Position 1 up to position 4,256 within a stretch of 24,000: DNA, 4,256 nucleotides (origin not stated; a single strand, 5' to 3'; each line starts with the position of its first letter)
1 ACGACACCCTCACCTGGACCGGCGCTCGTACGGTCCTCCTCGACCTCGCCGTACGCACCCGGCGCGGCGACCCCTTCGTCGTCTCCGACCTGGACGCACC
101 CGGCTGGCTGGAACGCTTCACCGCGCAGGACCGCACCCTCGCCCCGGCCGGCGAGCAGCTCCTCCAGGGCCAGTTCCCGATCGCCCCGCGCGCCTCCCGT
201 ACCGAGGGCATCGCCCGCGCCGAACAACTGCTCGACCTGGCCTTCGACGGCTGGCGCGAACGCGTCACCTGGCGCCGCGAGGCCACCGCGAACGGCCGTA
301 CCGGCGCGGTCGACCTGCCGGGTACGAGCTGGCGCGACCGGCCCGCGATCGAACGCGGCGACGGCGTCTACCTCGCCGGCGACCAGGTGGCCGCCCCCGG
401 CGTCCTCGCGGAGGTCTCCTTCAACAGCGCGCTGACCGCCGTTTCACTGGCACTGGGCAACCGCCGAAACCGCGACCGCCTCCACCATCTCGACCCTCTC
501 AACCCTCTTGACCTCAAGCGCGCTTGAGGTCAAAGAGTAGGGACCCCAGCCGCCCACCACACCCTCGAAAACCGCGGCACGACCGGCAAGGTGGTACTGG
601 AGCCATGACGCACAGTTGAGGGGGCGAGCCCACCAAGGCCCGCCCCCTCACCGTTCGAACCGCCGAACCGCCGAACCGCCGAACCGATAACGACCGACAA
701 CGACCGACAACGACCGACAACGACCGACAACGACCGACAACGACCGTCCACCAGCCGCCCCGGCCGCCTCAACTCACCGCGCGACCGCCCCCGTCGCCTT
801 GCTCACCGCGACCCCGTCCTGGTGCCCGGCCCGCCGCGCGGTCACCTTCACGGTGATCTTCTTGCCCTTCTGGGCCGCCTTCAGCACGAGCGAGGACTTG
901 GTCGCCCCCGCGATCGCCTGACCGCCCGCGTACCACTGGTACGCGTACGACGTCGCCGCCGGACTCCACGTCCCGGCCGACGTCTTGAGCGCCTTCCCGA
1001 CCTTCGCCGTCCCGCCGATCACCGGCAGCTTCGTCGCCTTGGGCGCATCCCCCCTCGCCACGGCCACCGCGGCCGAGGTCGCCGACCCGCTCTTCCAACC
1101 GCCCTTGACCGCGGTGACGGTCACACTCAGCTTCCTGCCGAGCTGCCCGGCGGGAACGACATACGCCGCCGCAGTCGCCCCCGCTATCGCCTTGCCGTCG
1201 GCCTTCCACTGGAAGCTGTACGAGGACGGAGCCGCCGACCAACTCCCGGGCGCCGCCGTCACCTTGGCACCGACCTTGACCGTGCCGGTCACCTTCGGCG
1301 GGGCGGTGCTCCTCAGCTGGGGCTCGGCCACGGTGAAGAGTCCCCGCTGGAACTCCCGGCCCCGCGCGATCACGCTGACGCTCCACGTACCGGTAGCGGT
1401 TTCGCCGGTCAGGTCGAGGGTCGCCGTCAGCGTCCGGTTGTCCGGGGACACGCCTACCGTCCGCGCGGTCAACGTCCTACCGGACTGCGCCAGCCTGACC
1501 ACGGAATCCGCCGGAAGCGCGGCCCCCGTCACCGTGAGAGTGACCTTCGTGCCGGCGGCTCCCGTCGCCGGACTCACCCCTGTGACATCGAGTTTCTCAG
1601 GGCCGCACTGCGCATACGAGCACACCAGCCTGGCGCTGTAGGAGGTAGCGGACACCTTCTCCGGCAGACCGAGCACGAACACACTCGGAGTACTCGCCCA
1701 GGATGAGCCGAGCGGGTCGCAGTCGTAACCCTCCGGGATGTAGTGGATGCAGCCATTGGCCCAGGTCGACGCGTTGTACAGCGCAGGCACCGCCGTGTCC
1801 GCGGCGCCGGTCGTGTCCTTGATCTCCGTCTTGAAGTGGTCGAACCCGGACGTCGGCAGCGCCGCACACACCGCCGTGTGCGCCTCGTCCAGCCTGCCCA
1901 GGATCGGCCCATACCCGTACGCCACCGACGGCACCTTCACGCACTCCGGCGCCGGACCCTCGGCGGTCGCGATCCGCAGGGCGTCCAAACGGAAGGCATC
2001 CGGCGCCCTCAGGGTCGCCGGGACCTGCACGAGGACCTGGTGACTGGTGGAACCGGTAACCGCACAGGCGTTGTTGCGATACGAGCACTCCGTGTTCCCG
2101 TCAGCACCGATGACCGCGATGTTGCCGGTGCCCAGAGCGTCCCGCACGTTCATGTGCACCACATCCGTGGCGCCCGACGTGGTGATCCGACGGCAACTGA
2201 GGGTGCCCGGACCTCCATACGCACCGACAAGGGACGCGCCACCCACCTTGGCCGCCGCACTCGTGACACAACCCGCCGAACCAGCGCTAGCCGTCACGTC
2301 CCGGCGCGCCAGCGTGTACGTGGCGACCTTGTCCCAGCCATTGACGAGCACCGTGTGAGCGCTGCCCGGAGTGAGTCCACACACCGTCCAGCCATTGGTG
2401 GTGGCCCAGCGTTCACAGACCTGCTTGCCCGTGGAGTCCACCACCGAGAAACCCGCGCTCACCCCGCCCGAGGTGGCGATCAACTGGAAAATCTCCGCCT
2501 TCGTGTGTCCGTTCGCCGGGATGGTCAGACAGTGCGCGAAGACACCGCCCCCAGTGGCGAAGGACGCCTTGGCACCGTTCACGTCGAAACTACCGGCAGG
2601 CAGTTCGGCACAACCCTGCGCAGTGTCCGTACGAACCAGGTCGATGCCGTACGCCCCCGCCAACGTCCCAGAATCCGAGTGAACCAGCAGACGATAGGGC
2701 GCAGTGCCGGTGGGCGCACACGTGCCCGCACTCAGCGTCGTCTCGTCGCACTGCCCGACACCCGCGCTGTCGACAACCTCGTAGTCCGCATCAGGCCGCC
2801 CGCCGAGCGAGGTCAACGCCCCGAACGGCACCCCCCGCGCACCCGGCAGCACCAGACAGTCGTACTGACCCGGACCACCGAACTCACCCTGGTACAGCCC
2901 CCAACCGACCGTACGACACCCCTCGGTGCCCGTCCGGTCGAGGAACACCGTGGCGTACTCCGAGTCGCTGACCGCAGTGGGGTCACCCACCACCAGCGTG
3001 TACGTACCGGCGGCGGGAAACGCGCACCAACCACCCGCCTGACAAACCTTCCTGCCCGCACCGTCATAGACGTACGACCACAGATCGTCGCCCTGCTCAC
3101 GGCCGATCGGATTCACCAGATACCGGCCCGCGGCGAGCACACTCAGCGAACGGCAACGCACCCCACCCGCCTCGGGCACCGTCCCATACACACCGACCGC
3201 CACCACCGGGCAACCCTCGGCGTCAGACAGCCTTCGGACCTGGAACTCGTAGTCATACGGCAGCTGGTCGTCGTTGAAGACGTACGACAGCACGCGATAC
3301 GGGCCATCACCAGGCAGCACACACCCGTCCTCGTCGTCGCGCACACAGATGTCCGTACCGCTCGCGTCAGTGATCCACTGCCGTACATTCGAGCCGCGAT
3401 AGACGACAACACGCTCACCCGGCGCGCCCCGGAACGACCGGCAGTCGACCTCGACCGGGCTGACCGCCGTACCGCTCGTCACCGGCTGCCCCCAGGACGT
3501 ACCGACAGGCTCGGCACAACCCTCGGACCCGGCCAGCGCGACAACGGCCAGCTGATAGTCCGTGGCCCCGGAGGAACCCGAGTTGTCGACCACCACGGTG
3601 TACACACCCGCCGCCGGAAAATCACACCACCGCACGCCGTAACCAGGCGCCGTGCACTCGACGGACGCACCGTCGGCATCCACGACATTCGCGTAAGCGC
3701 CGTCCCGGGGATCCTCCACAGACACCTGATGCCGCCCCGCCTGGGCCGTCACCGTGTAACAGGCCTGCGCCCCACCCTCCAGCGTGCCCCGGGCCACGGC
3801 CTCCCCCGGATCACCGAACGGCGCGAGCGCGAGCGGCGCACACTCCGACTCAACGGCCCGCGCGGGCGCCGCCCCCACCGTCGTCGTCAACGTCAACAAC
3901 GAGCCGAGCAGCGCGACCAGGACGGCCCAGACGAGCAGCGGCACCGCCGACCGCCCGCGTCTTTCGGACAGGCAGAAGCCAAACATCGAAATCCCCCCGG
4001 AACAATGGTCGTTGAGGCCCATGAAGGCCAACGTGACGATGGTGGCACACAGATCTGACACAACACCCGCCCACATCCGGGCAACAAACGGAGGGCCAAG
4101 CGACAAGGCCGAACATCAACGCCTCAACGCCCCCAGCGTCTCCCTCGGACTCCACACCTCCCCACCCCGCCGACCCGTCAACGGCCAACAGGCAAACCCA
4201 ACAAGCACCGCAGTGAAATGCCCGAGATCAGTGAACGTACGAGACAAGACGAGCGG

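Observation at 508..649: Perfect SoxR-type operator/promoter with no downstream ORF: an orphan redox-responsive promoter, possibly driving a ~100-nt sRNA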

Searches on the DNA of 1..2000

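Call 9: search_rna_families(source=window, start=1, end=2000, threshold=evalue, max_evalue=1)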
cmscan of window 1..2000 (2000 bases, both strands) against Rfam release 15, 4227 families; matches with E-value up to 1: 0.
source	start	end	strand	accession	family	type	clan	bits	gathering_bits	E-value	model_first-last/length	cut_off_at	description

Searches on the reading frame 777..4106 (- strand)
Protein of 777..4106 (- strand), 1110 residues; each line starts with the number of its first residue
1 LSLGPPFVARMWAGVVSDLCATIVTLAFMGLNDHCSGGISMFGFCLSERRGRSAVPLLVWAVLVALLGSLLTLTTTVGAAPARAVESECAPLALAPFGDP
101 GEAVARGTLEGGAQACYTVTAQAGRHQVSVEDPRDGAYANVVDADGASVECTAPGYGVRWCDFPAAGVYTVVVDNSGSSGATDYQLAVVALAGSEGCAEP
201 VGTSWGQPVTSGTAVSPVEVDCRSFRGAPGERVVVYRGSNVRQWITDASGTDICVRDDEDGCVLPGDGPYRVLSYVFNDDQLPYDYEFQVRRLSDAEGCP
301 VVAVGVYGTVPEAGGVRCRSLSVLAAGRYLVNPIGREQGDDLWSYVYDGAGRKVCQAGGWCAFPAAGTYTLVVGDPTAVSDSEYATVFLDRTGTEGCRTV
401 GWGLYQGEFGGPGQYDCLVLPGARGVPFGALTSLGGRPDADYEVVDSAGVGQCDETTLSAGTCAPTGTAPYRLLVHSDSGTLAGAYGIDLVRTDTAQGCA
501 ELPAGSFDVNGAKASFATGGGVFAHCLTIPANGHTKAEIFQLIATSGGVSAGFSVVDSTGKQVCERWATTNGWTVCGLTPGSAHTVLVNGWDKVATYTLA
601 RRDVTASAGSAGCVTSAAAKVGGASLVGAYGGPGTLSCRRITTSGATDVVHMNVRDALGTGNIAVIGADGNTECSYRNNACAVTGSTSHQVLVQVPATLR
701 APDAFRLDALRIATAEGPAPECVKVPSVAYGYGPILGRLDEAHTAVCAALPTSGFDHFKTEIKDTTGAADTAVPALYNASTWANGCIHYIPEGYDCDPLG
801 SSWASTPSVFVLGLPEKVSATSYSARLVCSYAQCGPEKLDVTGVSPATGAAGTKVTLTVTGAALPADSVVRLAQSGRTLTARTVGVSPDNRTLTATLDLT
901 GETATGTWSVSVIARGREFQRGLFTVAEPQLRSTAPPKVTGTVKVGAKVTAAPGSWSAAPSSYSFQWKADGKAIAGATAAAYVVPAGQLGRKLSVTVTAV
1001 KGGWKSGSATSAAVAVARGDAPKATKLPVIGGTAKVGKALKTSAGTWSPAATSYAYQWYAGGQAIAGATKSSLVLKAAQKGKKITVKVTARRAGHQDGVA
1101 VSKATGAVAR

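Call 8: search_protein_families(library=pfam, proteins=[window:777-4106:-], max_evalue=0.01)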
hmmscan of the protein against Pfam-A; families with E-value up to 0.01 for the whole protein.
window:777-4106:- (1110 aa): 1 family
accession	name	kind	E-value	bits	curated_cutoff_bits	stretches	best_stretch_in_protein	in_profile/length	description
PF01833.30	TIG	-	0.00031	21.1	20.9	0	841-916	3-72/84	IPT/TIG domain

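Call 31: find_encoding_contigs(protein=window:777-3986:-, flank=3000, max_places=6)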
Protein window:777-3986:- (1070 aa): no gene with exactly this product is on record in the collection.

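Call 32: find_encoding_contigs(protein=window:777-4022:-, flank=3000, max_places=6)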
Protein window:777-4022:- (1082 aa): no gene with exactly this product is on record in the collection.

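Call 40: find_homologous_proteins(query=window:777-3986:-, max_evalue=1e-50)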
Query window:777-3986:- (1070 aa): 302 proteins with E <= 1e-50 among 8000 candidates; the best 120 are listed.
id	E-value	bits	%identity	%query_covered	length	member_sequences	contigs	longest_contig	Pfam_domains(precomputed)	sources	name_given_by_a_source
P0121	0.0e+0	2387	100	100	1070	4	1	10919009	-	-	-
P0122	0.0e+0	2133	88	100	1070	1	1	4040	-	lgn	-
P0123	0.0e+0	2118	89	100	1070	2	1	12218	-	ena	-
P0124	0.0e+0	1577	69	97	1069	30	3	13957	-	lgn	-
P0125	0.0e+0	1542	68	100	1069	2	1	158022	PF01833.31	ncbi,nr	ncbi:Tat pathway signal protein [Streptomyces ossamyceticus]|nr:Tat pathway signal protein [Streptom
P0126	0.0e+0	1308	61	100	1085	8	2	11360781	PF01833.31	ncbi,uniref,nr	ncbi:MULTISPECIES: IPT/TIG domain-containing protein [unclassified Streptomyces]|uniref:IPT/TIG doma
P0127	0.0e+0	1302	61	100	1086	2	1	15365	PF01833.31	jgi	jgi:hypothetical protein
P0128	0.0e+0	1284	60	97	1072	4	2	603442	-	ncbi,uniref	ncbi:Tat pathway signal protein [Streptomyces sp. NPDC060223]|uniref:Tat pathway signal protein n=1 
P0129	0.0e+0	1284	60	96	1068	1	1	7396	PF04151.22,PF01833.31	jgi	jgi:hypothetical protein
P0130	0.0e+0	1283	61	96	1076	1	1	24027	PF04151.22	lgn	-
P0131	0.0e+0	1276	59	99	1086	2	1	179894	PF01833.31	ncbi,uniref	ncbi:IPT/TIG domain-containing protein [Streptomyces sp. NPDC006332]|uniref:IPT/TIG domain-containin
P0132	0.0e+0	1272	60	98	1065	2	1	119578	PF01833.31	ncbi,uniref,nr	ncbi:IPT/TIG domain-containing protein [Streptomyces sp. WM6386]|uniref:IPT/TIG domain-containing pr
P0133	0.0e+0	1262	59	98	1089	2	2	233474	-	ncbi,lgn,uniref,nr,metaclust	ncbi:IPT/TIG domain-containing protein [Streptomyces azureus]|uniref:Uncharacterized protein n=1 Tax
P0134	0.0e+0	1261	60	95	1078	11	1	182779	-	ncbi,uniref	ncbi:Tat pathway signal protein [Streptomyces sp. NPDC058252]|uniref:Tat pathway signal protein n=1 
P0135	0.0e+0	1261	59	97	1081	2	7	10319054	PF01833.31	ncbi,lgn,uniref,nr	ncbi:hypothetical protein SLINC_3882 [Streptomyces lincolnensis]|uniref:Uncharacterized protein n=1 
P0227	0.0e+0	1124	55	95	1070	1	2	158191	-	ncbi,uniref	ncbi:Tat pathway signal protein [Streptomyces sp. NPDC052114]|uniref:Tat pathway signal protein n=1 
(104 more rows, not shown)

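Call 41: list_cluster_members(proteins=[P0121])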
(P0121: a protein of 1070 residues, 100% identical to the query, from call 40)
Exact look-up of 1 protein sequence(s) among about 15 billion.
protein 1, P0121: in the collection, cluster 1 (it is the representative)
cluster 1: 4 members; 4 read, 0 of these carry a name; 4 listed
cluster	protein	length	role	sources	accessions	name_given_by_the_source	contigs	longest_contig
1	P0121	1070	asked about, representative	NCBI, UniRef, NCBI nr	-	-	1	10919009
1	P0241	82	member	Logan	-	-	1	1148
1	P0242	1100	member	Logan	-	-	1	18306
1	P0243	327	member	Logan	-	-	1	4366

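Call 42: find_encoding_contigs(protein=P0123, flank=4000, max_places=4)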
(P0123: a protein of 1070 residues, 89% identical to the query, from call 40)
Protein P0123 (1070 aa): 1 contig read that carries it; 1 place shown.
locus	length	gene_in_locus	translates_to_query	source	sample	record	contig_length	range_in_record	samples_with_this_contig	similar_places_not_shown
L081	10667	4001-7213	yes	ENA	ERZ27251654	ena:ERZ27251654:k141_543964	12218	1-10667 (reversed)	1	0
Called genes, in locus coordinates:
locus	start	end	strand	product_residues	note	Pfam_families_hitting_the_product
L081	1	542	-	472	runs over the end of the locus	PF12323:HTH_OrfB_IS605, PF01385:OrfB_IS605, PF07282:Cas12f1-like_TNB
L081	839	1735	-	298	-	PF04655:APH_6_hur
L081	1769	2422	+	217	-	PF20401:Rhomboid_2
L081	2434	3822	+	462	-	PF01946:Thi4 (weak), PF01266:DAO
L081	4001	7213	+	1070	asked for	-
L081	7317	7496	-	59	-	PF13602:ADH_zinc_N_2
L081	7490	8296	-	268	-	PF08240:ADH_N, PF00107:ADH_zinc_N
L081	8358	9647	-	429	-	PF12831:FAD_oxidored (weak), PF13450:NAD_binding_8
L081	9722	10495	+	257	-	-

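Call 43: find_encoding_contigs(protein=P0122, flank=4000, max_places=4)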
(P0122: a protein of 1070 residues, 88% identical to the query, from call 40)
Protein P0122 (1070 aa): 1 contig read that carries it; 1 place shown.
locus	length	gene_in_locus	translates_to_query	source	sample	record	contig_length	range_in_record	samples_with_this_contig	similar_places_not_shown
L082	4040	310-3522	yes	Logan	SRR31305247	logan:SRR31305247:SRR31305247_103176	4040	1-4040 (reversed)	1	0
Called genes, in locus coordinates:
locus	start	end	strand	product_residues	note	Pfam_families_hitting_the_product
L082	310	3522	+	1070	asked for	-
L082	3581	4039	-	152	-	?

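Call 44: find_encoding_contigs(protein=P0242, flank=4000, max_places=4)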
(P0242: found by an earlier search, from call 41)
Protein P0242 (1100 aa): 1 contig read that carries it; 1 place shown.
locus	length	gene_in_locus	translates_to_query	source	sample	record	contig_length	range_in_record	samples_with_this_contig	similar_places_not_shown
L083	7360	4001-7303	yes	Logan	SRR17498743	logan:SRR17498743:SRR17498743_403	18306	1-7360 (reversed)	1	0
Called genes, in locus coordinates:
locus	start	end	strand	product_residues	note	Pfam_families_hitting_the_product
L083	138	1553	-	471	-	PF12323:HTH_OrfB_IS605, PF01385:OrfB_IS605, PF07282:Cas12f1-like_TNB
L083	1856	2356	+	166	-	PF00583:Acetyltransf_1, PF13673:Acetyltransf_10, PF13508:Acetyltransf_7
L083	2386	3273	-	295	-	PF04655:APH_6_hur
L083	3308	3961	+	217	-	PF20401:Rhomboid_2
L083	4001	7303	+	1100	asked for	-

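Call 45: find_encoding_contigs(protein=P0243, flank=4000, max_places=4)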
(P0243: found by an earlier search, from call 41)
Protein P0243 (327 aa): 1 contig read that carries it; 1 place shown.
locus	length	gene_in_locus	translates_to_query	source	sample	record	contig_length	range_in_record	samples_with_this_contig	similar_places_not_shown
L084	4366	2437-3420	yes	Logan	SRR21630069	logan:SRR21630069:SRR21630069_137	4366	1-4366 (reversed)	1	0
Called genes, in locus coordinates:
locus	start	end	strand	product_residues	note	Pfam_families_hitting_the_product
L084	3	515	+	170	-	?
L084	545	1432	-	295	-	PF04655:APH_6_hur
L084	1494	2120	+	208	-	PF20401:Rhomboid_2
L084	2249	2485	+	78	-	-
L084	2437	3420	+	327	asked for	-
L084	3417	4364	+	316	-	?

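Call 46: find_encoding_contigs(protein=P0241, flank=4000, max_places=4)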
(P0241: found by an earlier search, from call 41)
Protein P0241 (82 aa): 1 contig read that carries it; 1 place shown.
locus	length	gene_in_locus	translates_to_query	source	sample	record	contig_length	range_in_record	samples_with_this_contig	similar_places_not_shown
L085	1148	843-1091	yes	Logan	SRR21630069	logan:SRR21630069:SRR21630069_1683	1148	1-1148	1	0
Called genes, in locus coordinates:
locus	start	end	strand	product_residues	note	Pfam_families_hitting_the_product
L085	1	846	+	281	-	?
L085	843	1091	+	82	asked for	-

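Call 51: search_protein_families(library=pfam, proteins=[L081:8358-9647:-], max_evalue=0.001)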
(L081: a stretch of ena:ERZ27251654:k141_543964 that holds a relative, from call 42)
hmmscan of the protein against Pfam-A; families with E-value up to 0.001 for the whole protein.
L081:8358-9647:- (429 aa): 5 families
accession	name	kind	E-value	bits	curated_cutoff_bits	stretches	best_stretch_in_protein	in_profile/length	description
PF13450.12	NAD_binding_8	-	1.3e-08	35.5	21.9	1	27-84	1-61/68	NAD(P)-binding Rossmann-like domain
PF12831.13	FAD_oxidored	-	1.2e-06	28.5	27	1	26-60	3-37/416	FAD dependent oxidoreductase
PF01593.30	Amino_oxidase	-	5.7e-05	23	19.8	0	32-84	1-46/443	Flavin containing amine oxidoreductase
PF00890.30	FAD_binding_2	-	0.00051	19.8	20.4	0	27-67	4-44/414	FAD binding domain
PF07992.20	Pyr_redox_2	-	0.00062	19.7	26.1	0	25-59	3-38/291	Pyridine nucleotide-disulphide oxidoreductase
